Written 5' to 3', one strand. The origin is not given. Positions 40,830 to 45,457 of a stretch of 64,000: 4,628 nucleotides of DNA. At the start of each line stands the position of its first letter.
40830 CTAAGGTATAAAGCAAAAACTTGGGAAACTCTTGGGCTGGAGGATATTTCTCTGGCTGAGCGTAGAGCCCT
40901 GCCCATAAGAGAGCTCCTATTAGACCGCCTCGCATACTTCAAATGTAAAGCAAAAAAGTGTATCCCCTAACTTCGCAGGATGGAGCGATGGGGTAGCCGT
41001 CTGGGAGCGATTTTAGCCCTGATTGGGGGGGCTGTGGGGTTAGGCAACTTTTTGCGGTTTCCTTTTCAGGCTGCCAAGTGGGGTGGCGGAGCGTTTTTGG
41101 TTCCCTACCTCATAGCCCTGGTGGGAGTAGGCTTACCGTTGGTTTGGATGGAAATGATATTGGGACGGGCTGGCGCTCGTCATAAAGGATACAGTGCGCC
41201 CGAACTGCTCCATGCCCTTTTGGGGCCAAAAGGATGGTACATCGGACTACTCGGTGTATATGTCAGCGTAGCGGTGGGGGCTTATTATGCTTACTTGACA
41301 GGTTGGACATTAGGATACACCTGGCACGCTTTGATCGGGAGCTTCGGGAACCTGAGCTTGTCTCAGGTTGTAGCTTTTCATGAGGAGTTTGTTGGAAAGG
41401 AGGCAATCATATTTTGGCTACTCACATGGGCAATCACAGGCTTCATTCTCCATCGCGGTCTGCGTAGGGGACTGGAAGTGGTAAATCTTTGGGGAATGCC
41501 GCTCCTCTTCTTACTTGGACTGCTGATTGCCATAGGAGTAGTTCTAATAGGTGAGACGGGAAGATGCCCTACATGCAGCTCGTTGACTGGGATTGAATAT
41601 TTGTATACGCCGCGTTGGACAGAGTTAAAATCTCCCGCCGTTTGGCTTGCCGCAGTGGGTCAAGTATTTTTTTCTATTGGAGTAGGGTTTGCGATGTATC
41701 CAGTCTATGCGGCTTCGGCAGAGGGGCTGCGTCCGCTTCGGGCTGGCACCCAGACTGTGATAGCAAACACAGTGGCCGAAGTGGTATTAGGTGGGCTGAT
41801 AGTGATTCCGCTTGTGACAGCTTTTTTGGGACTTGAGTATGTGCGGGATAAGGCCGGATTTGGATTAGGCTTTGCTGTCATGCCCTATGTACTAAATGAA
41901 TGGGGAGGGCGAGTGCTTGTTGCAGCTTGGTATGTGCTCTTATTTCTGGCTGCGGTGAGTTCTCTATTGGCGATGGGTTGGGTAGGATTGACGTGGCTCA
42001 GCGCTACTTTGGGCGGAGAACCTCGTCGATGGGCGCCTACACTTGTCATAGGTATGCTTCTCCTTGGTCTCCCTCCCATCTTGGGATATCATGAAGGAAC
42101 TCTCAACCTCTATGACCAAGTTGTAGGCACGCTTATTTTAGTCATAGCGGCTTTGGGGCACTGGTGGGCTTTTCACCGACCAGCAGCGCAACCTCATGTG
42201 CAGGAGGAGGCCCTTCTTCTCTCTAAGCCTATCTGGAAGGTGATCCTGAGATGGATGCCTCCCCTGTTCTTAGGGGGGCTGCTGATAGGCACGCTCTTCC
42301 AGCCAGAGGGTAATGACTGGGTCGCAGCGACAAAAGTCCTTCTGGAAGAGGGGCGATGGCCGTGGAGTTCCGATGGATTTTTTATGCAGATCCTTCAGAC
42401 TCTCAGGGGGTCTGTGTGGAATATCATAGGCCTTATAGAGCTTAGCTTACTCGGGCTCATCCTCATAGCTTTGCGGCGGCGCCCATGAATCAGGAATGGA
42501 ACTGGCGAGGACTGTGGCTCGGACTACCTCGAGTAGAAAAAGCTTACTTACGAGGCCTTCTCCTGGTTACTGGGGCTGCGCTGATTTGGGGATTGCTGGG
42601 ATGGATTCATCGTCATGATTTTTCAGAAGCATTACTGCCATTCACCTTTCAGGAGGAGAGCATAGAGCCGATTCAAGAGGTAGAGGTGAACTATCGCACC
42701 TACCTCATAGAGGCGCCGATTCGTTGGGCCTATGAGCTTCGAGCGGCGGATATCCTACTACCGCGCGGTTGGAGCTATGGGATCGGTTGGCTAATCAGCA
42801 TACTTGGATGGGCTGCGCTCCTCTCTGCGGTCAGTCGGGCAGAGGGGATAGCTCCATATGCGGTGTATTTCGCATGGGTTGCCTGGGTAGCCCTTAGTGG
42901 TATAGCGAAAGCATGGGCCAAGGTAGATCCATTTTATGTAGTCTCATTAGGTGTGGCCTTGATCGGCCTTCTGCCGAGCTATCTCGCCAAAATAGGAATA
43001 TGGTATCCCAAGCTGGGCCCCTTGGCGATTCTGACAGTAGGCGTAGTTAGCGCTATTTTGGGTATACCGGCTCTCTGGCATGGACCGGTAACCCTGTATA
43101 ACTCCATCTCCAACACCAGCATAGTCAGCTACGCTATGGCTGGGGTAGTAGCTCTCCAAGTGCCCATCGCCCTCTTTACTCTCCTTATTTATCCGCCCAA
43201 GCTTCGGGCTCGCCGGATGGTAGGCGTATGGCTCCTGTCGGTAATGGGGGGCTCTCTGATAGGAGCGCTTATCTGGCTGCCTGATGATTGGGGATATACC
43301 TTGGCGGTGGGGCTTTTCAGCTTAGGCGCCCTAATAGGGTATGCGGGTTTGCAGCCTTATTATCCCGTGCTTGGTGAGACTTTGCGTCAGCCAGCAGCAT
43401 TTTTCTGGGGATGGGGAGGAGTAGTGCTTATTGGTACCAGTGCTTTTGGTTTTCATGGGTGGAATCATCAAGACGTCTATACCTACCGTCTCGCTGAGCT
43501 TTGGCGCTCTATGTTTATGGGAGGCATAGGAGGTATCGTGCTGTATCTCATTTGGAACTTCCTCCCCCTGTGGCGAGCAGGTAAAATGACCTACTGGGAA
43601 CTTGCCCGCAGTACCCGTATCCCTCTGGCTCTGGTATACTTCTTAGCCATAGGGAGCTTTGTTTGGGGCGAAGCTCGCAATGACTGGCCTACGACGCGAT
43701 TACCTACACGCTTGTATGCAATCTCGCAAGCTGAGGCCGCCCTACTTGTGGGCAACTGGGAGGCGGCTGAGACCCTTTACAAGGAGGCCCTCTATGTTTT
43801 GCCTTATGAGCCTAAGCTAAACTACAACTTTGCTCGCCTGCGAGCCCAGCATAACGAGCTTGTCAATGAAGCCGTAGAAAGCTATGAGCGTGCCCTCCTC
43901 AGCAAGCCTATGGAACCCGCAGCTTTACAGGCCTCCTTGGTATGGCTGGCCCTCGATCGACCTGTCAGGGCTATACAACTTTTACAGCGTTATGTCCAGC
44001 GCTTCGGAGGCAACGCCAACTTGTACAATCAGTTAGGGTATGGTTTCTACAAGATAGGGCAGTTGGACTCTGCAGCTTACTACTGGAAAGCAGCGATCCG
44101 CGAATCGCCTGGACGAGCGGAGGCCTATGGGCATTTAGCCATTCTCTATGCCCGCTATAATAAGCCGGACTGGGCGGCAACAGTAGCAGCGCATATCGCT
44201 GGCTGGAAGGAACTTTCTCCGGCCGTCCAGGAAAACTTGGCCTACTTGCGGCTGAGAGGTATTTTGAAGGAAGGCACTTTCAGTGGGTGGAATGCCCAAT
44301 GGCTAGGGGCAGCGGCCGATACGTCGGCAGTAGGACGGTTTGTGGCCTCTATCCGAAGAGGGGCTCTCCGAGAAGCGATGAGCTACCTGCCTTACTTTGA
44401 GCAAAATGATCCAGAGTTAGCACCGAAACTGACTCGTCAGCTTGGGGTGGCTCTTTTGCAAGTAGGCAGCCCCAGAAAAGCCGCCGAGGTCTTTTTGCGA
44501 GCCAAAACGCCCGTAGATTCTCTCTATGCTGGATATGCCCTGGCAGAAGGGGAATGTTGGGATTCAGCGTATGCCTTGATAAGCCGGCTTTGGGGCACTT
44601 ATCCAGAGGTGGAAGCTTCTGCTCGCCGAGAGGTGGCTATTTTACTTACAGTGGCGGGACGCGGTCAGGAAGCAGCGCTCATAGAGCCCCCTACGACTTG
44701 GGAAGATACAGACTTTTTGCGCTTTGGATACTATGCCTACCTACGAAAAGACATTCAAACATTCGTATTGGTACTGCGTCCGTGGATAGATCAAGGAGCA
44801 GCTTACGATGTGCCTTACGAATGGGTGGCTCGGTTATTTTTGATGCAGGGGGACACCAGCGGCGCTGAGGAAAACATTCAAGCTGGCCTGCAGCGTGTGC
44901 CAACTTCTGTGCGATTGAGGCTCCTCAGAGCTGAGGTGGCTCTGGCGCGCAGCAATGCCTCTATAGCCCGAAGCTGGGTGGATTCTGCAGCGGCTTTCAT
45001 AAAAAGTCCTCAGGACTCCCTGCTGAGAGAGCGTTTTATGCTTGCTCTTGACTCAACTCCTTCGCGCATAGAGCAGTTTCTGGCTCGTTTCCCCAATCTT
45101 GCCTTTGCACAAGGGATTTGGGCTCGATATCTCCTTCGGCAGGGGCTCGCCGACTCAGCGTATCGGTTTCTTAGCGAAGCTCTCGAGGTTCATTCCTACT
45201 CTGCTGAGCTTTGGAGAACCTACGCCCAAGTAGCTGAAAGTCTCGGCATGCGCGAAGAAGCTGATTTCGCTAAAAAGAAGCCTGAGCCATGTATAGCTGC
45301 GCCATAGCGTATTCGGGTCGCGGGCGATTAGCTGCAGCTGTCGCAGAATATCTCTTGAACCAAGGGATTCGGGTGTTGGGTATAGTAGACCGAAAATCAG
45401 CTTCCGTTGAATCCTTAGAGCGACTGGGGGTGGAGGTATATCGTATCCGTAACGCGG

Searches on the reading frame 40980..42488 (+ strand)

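Call 8: search_protein_families(library=pfam, proteins=[window:40980-42488:+], max_evalue=0.00001)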
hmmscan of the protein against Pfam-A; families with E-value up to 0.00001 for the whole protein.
window:40980-42488:+ (502 aa): 1 family
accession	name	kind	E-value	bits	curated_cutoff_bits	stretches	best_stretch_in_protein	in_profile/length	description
PF00209.24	SNF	-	4.5e-30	105.3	27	2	2-118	2-113/524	Sodium:neurotransmitter symporter family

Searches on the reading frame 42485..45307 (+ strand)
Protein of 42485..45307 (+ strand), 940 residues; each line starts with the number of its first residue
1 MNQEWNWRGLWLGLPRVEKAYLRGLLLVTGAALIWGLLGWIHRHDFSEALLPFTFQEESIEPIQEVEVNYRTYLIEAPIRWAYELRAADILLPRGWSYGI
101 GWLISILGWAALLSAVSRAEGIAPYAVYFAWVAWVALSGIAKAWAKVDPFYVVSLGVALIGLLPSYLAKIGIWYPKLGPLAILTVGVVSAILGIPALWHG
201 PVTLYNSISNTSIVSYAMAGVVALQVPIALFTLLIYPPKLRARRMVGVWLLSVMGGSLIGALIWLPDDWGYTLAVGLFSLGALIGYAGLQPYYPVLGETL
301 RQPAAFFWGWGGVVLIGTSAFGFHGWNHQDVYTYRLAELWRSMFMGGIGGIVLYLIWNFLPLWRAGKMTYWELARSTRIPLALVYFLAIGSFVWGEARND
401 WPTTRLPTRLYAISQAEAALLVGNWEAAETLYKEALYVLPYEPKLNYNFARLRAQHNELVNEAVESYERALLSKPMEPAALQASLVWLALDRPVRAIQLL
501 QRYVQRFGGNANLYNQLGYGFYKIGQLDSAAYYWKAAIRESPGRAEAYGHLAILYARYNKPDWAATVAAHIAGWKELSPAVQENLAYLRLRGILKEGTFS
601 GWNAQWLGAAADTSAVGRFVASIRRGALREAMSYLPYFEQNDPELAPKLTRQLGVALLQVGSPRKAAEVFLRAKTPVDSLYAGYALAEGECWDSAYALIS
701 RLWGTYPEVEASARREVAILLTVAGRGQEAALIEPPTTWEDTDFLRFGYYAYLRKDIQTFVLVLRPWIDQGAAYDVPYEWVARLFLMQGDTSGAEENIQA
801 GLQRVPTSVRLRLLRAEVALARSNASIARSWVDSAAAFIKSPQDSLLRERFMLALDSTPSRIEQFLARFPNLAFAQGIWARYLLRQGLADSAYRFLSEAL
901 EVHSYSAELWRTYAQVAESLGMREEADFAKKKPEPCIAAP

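Call 8: search_protein_families(library=pfam, proteins=[window:42485-45307:+], max_evalue=0.00001)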
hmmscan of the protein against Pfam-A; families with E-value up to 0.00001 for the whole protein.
window:42485-45307:+ (940 aa): 4 families
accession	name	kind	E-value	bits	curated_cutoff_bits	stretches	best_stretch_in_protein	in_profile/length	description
PF13428.12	TPR_14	-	7.2e-15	54.5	23.5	0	879-916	7-44/44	Tetratricopeptide repeat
PF14559.12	TPR_19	-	9.1e-12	45.6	25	0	525-582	5-62/68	Tetratricopeptide repeat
PF00515.34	TPR_1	-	1.6e-06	28.1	27.8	0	511-542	1-32/34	Tetratricopeptide repeat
PF07719.23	TPR_2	-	3.6e-06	27.1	27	0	511-543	1-33/34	Tetratricopeptide repeat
